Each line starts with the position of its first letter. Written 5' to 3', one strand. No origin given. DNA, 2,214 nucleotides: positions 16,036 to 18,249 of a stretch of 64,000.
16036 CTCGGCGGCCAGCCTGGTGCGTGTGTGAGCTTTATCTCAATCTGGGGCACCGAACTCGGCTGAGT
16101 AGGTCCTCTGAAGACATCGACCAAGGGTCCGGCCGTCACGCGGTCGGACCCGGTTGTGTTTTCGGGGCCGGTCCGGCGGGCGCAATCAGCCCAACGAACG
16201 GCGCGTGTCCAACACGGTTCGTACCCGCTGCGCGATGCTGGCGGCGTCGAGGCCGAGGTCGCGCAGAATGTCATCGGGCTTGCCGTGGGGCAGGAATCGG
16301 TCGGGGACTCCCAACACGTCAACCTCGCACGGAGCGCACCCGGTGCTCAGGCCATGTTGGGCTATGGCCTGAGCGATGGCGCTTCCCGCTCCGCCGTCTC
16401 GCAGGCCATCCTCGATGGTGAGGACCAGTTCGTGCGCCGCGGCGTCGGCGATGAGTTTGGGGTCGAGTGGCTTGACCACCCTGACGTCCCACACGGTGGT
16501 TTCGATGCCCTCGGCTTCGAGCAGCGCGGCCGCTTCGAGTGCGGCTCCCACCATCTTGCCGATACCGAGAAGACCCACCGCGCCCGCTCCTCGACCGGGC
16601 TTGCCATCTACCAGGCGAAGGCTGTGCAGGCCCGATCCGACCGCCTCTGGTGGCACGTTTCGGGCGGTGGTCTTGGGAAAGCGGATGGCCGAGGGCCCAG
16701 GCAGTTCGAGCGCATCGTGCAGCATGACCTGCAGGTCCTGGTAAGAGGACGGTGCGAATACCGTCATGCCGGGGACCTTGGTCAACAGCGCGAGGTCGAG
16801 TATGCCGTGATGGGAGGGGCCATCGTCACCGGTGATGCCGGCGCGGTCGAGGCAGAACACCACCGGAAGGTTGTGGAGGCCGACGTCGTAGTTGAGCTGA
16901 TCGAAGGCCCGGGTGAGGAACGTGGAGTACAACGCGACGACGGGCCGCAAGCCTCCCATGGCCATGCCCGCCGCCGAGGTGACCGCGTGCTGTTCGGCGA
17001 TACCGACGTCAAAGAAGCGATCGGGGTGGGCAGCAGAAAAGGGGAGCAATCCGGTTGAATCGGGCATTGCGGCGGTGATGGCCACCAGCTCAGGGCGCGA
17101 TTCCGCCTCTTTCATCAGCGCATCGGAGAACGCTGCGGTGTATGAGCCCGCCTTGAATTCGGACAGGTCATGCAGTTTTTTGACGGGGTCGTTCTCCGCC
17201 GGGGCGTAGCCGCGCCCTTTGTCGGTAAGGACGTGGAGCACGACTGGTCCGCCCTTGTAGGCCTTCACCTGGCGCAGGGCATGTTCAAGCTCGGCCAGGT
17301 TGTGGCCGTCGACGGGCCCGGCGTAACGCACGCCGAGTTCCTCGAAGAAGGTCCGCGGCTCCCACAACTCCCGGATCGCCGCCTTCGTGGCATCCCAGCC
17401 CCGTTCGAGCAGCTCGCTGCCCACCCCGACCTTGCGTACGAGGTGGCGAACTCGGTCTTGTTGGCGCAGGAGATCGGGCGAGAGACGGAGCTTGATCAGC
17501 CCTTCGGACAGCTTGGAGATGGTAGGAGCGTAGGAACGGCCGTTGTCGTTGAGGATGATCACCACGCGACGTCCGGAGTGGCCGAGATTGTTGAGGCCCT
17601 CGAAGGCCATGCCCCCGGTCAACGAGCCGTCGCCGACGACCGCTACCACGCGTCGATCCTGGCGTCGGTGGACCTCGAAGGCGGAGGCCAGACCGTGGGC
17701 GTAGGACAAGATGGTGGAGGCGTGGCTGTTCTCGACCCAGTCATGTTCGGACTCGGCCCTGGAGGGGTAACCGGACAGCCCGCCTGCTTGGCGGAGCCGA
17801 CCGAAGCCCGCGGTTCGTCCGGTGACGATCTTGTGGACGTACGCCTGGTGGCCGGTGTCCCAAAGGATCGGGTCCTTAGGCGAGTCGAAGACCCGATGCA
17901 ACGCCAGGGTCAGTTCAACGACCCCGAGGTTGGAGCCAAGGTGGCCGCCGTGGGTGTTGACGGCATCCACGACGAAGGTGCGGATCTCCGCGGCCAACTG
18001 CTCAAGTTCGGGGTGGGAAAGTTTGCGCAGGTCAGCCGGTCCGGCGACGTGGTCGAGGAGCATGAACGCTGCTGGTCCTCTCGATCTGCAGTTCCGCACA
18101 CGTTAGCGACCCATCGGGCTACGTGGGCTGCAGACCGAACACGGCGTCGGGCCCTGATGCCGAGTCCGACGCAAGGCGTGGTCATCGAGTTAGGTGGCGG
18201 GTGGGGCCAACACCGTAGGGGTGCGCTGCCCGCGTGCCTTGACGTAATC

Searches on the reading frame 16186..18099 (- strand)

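Call 68: search_protein_families(library=pfam, proteins=[window:16186-18099:-], max_evalue=0.0001)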
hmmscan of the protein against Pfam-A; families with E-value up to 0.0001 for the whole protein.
window:16186-18099:- (637 aa): 4 families
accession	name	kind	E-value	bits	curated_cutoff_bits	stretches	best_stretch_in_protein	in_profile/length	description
PF13292.11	DXP_synthase_N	-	9.9e-103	343.6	21.2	1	15-292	1-274/274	1-deoxy-D-xylulose-5-phosphate synthase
PF02779.29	Transket_pyr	-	9.7e-44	149.5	27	1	319-479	4-172/174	Transketolase, pyrimidine binding domain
PF02780.25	Transketolase_C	-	2.7e-24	85.9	25.9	1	508-622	12-124/124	Transketolase, C-terminal domain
PF02775.26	TPP_enzyme_C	-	6.6e-07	29.7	21.9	0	117-187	17-83/151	Thiamine pyrophosphate enzyme, C-terminal TPP binding domain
